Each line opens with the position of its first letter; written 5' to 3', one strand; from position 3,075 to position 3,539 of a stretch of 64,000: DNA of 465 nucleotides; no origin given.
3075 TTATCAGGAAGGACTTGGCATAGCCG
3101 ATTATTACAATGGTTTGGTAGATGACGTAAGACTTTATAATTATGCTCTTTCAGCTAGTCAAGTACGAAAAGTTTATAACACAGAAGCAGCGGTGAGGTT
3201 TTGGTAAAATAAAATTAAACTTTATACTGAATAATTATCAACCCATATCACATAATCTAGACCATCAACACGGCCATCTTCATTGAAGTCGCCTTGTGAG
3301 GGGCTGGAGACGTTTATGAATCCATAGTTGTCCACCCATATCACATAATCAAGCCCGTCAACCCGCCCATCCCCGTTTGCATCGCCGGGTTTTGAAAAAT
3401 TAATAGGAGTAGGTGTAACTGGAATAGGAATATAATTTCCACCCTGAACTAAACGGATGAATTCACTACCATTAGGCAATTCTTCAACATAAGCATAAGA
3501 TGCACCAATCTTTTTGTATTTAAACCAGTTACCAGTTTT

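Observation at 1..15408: Array of seven surface-protein genes; six end in an identical PT-linker + tandem type-I dockerin-like module (cellulosome-like display system?)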

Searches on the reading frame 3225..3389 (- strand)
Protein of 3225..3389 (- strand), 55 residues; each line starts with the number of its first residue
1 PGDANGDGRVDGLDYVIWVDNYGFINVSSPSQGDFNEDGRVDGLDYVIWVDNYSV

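Call 13: find_homologous_proteins(query=A1, max_evalue=0.001)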
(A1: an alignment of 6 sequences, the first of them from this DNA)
Query A1 (6 sequences) (55 aa, profile of the alignment): 30 proteins with E <= 0.001 among 300 candidates.
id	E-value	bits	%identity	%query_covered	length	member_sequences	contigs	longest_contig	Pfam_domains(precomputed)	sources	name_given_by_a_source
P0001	4.9e-21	92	65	98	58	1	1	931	PF00404.25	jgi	-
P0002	9.0e-21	92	67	98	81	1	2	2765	PF00404.25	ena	-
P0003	4.1e-18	83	62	100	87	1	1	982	PF00404.25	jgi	jgi:hypothetical protein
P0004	5.1e-17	80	61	98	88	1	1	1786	-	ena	-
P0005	1.3e-16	78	57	96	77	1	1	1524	PF00404.25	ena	-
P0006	3.6e-16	77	59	98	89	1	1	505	PF00404.25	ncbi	-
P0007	4.4e-16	77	57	98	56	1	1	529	PF00404.25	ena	-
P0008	7.2e-15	73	57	98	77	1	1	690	PF00404.25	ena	-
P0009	8.6e-15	72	58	91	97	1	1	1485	PF00404.25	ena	-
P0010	1.2e-14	72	55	96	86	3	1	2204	PF00404.25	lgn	-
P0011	3.5e-14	70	58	96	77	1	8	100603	PF00404.25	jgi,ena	-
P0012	5.8e-13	67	60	95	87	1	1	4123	-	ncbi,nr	ncbi:hypothetical protein KBA63_04660, partial [Candidatus Woesebacteria bacterium]|nr:hypothetical 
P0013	1.8e-12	65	58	87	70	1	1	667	-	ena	-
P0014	3.9e-12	64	50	98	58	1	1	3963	PF00404.25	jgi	jgi:hypothetical protein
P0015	9.7e-12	63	54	98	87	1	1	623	-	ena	-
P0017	5.1e-10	57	46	95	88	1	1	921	PF00404.25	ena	-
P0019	1.1e-8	53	46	95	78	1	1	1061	PF00404.25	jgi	jgi:endo-1,4-beta-xylanase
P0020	2.9e-8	51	40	96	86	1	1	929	PF00404.25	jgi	jgi:hypothetical protein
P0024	1.2e-6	46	40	91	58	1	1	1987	PF00404.25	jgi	jgi:hypothetical protein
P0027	9.2e-5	40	44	98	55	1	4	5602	PF00404.25,PF00036.39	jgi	jgi:hypothetical protein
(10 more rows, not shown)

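Call 19: find_related_loci(query=A1, collection=genome_contigs, flank=10000)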
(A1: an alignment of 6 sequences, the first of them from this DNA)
Query A1 (55 aa) in genome_contigs; peptide patterns used: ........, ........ (x = any residue, [..] = any of these).
184 stretches matched a pattern; 51 encode a relative of the query (tblastn E <= 1e-3); 42 distinct loci.
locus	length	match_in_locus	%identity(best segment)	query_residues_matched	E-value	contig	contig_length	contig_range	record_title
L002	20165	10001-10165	80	1-55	3e-24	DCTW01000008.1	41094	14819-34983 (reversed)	MAG TPA_asm: Candidatus Woesebacteria bacterium UBA1430 UBA1430_contig_18074, whole genome shotgun sequence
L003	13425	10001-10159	75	2-53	3e-22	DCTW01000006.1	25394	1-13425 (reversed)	MAG TPA_asm: Candidatus Woesebacteria bacterium UBA1430 UBA1430_contig_14181, whole genome shotgun sequence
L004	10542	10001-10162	65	1-54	3e-20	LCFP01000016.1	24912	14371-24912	MAG: Candidatus Gottesmanbacteria bacterium GW2011_GWA2_43_14 UV73_C0016, whole genome shotgun sequence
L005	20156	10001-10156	70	1-53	6e-20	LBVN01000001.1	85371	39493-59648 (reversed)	MAG: Candidatus Woesebacteria bacterium GW2011_GWB1_38_8b UT10_C0001, whole genome shotgun sequence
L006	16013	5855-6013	68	1-53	1e-19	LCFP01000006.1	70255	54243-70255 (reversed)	MAG: Candidatus Gottesmanbacteria bacterium GW2011_GWA2_43_14 UV73_C0006, whole genome shotgun sequence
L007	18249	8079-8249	62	2-54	3e-20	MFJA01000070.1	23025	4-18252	MAG: Candidatus Gottesmanbacteria bacterium RBG_16_37_8 RBG_16_scaffold_7075, whole genome shotgun sequence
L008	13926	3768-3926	63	2-53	8e-20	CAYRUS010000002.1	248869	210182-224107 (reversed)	MAG TPA_asm: uncultured Gammaproteobacteria bacterium isolate SRP144015_co1_9 genome assembly, contig: NODE_20_length_24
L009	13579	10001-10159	65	1-55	2e-19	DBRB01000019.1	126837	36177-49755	MAG TPA_asm: candidate division WWE3 bacterium UBA1379 UBA1379_contig_4278, whole genome shotgun sequence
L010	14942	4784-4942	58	1-54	4e-19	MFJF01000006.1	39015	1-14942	MAG: Candidatus Gottesmanbacteria bacterium RIFCSPHIGHO2_01_FULL_40_15 rifcsphigho2_01_scaffold_1576, whole genome shotg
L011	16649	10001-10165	56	1-55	6e-19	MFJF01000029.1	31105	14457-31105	MAG: Candidatus Gottesmanbacteria bacterium RIFCSPHIGHO2_01_FULL_40_15 rifcsphigho2_01_scaffold_8059, whole genome shotg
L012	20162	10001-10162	63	1-54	6e-19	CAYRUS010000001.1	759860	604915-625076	MAG TPA_asm: uncultured Gammaproteobacteria bacterium isolate SRP144015_co1_9 genome assembly, contig: NODE_2_length_759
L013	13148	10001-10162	62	1-53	6e-19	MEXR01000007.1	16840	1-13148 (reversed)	MAG: Candidatus Amesbacteria bacterium RIFOXYB1_FULL_44_23 rifoxyb1_full_scaffold_1173, whole genome shotgun sequence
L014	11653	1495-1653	64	1-53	2e-19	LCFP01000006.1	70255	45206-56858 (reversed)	MAG: Candidatus Gottesmanbacteria bacterium GW2011_GWA2_43_14 UV73_C0006, whole genome shotgun sequence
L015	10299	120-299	64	1-53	2e-19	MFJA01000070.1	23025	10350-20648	MAG: Candidatus Gottesmanbacteria bacterium RBG_16_37_8 RBG_16_scaffold_7075, whole genome shotgun sequence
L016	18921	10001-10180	63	1-54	1e-18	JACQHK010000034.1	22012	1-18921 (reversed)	MAG: Candidatus Microgenomates bacterium isolate NC_groundwater_1097_Ag_S2p5_39_41 S_2p5_S6_coassembly_k141_2946463, who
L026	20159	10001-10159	60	1-53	4e-16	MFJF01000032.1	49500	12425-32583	MAG: Candidatus Gottesmanbacteria bacterium RIFCSPHIGHO2_01_FULL_40_15 rifcsphigho2_01_scaffold_969, whole genome shotgu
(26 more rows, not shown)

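Call 25: search_solved_structures(query=A1, max_evalue=1, show_alignments=4)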
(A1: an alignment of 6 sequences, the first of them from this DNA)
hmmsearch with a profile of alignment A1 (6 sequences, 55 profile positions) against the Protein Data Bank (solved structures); distinct sequences matched with E-value up to 1: 17.
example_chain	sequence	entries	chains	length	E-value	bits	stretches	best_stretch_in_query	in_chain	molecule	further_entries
2y3n_B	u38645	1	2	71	0.02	18.3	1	1-49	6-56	CELLULOSOMAL FAMILY-48 PROCESSIVE GLYCOSIDE HYDROLASE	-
2mte_A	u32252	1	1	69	0.036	17.5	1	2-46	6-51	Cellulose 1,4-beta-cellobiosidase (reducing end) CelS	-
6kg9_A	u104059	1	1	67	0.038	17.4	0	29-48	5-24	And cellulose-binding endoglucanase family 9 CelL ortholog dockerin domain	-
1daq_A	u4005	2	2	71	0.039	17.4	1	2-46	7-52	ENDOGLUCANASE SS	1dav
7nmi_B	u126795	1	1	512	0.17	15.3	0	3-20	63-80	S100P-ANXA2 chimera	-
9gvb_B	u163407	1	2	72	0.19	15.2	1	2-26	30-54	Group 2 dockerin from R. flavefaciens FD-1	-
2vn5_B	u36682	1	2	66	0.2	15.1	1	2-48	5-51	ENDOGLUCANASE A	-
4fl4_A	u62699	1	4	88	0.22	14.9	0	2-48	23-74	Glycoside hydrolase family 9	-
2yik_A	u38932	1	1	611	0.24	14.8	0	2-48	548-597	ENDOGLUCANASE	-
2jnk_A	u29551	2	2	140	0.27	14.7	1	2-43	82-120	Hyalurononglucosaminidase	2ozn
1igo_A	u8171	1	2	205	0.36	14.3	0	5-35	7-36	family 11 xylanase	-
7pjd_A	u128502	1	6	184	0.72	13.3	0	3-30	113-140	Juvenile hormone diol kinase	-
2lhl_A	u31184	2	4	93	0.89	13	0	3-20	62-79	Protein S100-A1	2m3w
2llt_A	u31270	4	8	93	0.89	13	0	3-20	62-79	Protein S100-A1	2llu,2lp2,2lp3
2lls_A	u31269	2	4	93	0.91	13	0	3-20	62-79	Protein S100-A1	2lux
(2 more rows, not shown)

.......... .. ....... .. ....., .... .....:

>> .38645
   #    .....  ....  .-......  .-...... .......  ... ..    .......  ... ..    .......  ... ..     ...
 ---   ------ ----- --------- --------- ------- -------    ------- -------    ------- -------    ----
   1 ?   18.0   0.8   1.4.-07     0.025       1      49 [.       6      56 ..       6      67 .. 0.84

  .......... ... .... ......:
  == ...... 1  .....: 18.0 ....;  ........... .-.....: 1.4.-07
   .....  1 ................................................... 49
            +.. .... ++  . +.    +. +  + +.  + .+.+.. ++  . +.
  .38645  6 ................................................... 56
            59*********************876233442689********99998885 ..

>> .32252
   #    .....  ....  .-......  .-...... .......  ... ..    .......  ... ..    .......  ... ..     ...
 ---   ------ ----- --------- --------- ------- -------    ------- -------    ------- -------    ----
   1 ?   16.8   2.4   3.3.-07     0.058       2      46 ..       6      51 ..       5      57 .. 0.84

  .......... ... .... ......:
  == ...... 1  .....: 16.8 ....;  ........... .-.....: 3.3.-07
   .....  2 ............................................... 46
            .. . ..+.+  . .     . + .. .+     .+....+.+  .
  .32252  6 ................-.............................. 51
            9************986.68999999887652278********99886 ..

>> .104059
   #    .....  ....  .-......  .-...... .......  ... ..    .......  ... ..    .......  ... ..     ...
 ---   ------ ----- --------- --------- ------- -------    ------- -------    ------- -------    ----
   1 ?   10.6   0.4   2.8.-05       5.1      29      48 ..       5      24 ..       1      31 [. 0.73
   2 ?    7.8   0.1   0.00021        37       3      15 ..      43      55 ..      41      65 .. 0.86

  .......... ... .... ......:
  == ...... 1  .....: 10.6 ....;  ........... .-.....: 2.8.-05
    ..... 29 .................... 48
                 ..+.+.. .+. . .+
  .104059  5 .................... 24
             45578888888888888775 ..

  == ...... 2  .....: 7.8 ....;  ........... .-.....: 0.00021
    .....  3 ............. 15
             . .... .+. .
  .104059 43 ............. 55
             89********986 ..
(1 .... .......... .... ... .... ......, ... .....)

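Call 31: search_protein_families(library=pfam, alignment_id=A2, max_evalue=0.001)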
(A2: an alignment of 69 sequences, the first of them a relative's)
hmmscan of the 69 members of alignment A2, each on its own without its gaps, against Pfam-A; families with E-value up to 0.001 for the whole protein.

A. member 1, L002:8513-10165:+ (551 aa): 2 families
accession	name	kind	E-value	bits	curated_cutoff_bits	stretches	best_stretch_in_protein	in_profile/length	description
PF04015.17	DUF362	-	3.4e-13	50.6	24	1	220-418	2-200/200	Domain of unknown function (DUF362)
PF00404.24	Dockerin_1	-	0.00017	22.1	22.9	0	497-543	1-50/57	Dockerin type I domain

B. families by the number of members that match (of 69 scanned): 46 families (the first 25 are shown)
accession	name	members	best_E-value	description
PF00404.24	Dockerin_1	56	3.6e-09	Dockerin type I domain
PF16586.11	DUF5060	4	5.7e-11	Domain of unknown function (DUF5060)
PF00884.28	Sulfatase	3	8.7e-61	Sulfatase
PF16347.10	SGSH_C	3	1.1e-21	N-sulphoglucosamine sulphohydrolase, C-terminal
PF13360.13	PQQ_2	3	1.2e-21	Outer membrane protein assembly factor BamB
PF13570.13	Beta-prop_ACSF4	3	1.8e-18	Beta-alanine-activating enzyme, beta-propeller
PF13229.12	Beta_helix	3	2.8e-13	Right handed beta helix region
PF01011.28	PQQ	3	5.8e-10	Glucose/ethanol/alcohol dehydrogenase, beta-propeller domain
PF00149.33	Metallophos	3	1.8e-08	Calcineurin-like phosphoesterase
PF00082.27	Peptidase_S8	2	1.4e-51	Subtilase family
PF00150.24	Cellulase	2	6.7e-44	Cellulase (glycosyl hydrolase family 5)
PF14099.13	Polysacc_lyase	2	7.1e-36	Polysaccharide lyase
PF00144.29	Beta-lactamase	2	6.7e-23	Beta-lactamase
PF11790.14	Glyco_hydro_cc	2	1.6e-08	Glycosyl hydrolase catalytic core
PF05426.18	Alginate_lyase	2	2e-07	Alginate lyase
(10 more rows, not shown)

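Call 34: search_protein_families(library=pfam, proteins=[L002:16313-17134:+, L007:167-871:+, L009:11274-12197:-, L009:12118-12762:-, L010:7744-8607:+, L011:2756-3601:+, L013:10178-11572:+, L013:5411-6937:+, L014:4752-5561:+, L014:9689-10228:+], max_evalue=1)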
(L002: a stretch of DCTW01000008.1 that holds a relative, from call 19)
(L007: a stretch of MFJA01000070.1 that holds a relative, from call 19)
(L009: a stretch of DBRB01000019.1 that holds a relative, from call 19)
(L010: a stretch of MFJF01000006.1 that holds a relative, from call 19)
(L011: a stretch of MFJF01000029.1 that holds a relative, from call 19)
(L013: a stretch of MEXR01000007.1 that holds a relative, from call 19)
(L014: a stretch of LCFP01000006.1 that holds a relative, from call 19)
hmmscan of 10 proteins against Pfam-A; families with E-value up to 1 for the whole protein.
L002:16313-17134:+ (274 aa): 5 families
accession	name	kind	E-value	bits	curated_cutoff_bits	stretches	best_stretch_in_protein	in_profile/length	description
PF22585.3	Sialidase-like_CBM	-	0.014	15.8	27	1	115-209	53-145/156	Sialidase-like, CBM domain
PF12679.13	ABC2_membrane_2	-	0.048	13.3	27.2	1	10-129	11-73/283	ABC-2 family transporter protein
PF03579.19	SHP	-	0.067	13.3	27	1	2-30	1-29/65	Small hydrophobic protein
PF05648.19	PEX11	-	0.12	12.2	23.8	1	4-59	116-158/222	Peroxisomal biogenesis factor 11 (PEX11)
PF18003.7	DUF3823_C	-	0.2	12.8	27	0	64-88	62-86/103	Domain of unknown function (DUF3823_C)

L007:167-871:+ (235 aa): 1 family
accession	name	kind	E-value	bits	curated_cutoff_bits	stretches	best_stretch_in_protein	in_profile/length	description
PF17149.10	CHASE5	-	0.053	13.9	27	1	178-211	37-69/108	Periplasmic sensor domain found in signal transduction proteins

L009:11274-12197:- (308 aa): 3 families
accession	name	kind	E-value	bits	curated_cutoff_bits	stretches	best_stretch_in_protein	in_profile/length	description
PF00963.24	Cohesin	-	0.00039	21.1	24.1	1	38-141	18-124/139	Cohesin domain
PF09394.16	Inhibitor_I42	-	0.00063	20.4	27.2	1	76-139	18-79/91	Chagasin family peptidase inhibitor I42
PF00404.24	Dockerin_1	-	0.15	12.7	22.9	1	254-302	1-57/57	Dockerin type I domain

L009:12118-12762:- (215 aa): 2 families
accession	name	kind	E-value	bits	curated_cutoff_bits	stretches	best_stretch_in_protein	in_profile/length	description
PF15817.10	TMEM40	-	0.042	14.1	27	1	4-38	40-74/120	Transmembrane protein 40 family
PF14326.11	DUF4384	-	0.15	12.6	27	1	2-80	8-79/81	Domain of unknown function (DUF4384)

L010:7744-8607:+ (288 aa): 3 families
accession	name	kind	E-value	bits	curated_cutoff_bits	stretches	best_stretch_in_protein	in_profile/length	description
PF00394.28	Cu-oxidase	-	0.062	13.8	21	1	173-220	69-114/157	Multicopper oxidase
PF09137.17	Glucodextran_N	-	0.079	13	24.1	1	72-219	48-179/263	Glucodextranase, domain N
PF23926.2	LtfC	-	0.78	10.8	27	1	73-164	10-88/100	LtfC-like, beta-sandwich domain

L011:2756-3601:+ (282 aa): 2 families
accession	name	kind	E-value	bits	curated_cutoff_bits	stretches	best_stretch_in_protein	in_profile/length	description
PF00963.24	Cohesin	-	9.6e-07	29.5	24.1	1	106-221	14-129/139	Cohesin domain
PF23535.1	Microp_apicomplexa_21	-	0.016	15.7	27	1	51-78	15-42/76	Apicomplexa microprotein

L013:10178-11572:+ (465 aa): 0 families

L013:5411-6937:+ (509 aa): 3 families
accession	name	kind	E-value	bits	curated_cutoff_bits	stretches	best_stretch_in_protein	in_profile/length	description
PF00963.24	Cohesin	-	3.3e-09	37.5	24.1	2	251-348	20-126/139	Cohesin domain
PF00404.24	Dockerin_1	-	2.5e-06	28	22.9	1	457-500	2-53/57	Dockerin type I domain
PF13202.12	EF-hand_5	-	0.7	9.9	25.9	0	458-466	9-17/25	EF hand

L014:4752-5561:+ (270 aa): 3 families
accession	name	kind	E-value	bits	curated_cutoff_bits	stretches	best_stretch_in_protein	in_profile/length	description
PF00404.24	Dockerin_1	-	0.015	15.9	22.9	1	244-263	32-51/57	Dockerin type I domain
PF10149.14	TM231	-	0.11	12.1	23.2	1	224-263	81-122/301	Transmembrane protein 231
PF13202.12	EF-hand_5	-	0.22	11.5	25.9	1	247-261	7-21/25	EF hand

L014:9689-10228:+ (180 aa): 1 family
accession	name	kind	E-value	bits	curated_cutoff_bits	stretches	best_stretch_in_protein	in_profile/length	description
PF00963.24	Cohesin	-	0.019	15.6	24.1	1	67-145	20-99/139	Cohesin domain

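Call 66: search_protein_families(library=pfam, proteins=[L003:10196-11692:+, L002:14947-16251:+, L003:11656-13311:+], max_evalue=10)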
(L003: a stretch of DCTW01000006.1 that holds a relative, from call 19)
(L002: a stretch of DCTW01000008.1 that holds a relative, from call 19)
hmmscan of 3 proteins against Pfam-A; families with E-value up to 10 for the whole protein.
L003:10196-11692:+ (499 aa): 1 family
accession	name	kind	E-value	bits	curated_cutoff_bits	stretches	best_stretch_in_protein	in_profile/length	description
PF00404.24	Dockerin_1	-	0.37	11.5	22.9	1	447-493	1-51/57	Dockerin type I domain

L002:14947-16251:+ (435 aa): 1 family
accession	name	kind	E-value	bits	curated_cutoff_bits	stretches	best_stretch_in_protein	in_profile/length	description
PF00404.24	Dockerin_1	-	4.2e-05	24.1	22.9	1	381-428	1-51/57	Dockerin type I domain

L003:11656-13311:+ (552 aa): 5 families
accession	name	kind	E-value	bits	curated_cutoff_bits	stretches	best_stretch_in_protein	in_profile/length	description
PF13229.12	Beta_helix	-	2.8e-13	50.2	25.9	2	154-336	2-158/158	Right handed beta helix region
PF07602.17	DUF1565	-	5.2e-07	29.7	20.3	1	60-99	2-41/257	Protein of unknown function (DUF1565)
PF22842.2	Pel9A-like_beta_helix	-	2.9e-06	26.9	25.2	1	49-110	5-66/370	Pel9A-like, right handed beta helix region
PF00404.24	Dockerin_1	-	0.0014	19.3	22.9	1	498-544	1-50/57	Dockerin type I domain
PF14592.12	Chondroitinas_B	-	0.29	10.5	24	1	75-367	6-277/426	Chondroitinase B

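Call 79: list_cluster_members(proteins=[P0031, P0034, P0035, P0012])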
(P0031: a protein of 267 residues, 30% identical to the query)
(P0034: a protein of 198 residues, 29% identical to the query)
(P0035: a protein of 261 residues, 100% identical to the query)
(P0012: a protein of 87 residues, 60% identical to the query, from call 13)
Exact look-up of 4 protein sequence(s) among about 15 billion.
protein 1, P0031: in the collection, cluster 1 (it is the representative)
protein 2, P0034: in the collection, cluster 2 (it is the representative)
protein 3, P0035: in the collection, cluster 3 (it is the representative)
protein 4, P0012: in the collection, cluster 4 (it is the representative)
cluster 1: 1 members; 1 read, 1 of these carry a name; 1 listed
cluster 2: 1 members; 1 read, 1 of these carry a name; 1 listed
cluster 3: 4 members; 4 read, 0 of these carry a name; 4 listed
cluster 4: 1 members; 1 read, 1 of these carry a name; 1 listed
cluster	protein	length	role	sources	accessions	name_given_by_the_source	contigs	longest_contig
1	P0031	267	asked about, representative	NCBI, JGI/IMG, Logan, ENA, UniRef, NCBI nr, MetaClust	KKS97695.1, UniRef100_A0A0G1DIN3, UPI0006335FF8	MAG: hypothetical protein UV73_C0006G0049 [Candidatus Gottesmanbacteria bacterium ... | Cohesin domain-containing protein n=1 Tax=Candidatus Gottesmanbacteria bacterium ... | status=active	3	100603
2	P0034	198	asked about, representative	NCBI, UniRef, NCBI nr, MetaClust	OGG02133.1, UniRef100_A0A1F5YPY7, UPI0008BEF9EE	hypothetical protein A2W14_02705 [Candidatus Gottesmanbacteria bacterium RBG_16_37_8] | Cohesin domain-containing protein n=1 Tax=Candidatus Gottesmanbacteria bacterium ... | MAG: hypothetical protein A2W14_02705 [Candidatus Gottesmanbacteria bacterium RBG_16_37_8]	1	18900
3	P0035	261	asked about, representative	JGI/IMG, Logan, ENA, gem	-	-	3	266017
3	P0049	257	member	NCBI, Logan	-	-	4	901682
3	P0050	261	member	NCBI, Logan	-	-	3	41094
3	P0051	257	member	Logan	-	-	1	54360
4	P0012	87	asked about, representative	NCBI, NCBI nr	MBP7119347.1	hypothetical protein KBA63_04660, partial [Candidatus Woesebacteria bacterium] | hypothetical protein [Candidatus Woesebacteria bacterium]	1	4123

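Call 88: search_protein_families(library=pfam, proteins=[L026:11873-14779:+], max_evalue=0.01)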
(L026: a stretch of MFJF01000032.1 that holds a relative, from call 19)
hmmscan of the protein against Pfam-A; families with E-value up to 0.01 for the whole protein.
L026:11873-14779:+ (969 aa): 1 family
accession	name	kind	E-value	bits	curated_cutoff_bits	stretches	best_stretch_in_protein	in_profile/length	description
PF24517.2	CBM96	-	5.9e-26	91.7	26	1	392-537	6-163/164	Carbohydrate-binding module family 96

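Call 89: find_encoding_contigs(protein=P0049, flank=10000, max_places=4)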
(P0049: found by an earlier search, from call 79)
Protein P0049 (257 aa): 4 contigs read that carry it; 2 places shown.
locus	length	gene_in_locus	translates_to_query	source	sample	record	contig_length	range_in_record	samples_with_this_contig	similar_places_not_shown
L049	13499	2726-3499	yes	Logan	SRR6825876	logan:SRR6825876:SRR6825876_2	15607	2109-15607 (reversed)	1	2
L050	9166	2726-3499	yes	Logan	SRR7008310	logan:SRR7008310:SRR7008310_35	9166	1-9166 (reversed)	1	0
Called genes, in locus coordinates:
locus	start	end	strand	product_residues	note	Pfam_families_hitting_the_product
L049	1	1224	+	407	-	?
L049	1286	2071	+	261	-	-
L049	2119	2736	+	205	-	-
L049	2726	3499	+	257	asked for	PF00963:Cohesin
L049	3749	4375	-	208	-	PF13482:RNase_H_2, PF10108:DNA_pol_B_exo2 (faint)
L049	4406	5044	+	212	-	-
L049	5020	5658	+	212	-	PF13623:SurA_N_2 (weak), PF09312:SurA_N, PF13624:SurA_N_3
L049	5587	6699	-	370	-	-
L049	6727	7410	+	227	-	PF01509:TruB_N, PF16198:TruB_C_2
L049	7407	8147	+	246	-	PF02673:BacA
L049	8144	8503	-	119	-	PF01219:DAGK_prokar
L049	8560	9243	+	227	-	PF03734:YkuD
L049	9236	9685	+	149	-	PF01569:PAP2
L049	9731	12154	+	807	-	PF02190:LON_substr_bdg, PF00004:AAA, PF07728:AAA_5 (weak), PF22667:Lon_lid, PF05362:Lon_C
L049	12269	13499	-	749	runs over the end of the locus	PF07690:MFS_1 (weak), PF01564:Spermine_synth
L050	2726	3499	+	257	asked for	PF00963:Cohesin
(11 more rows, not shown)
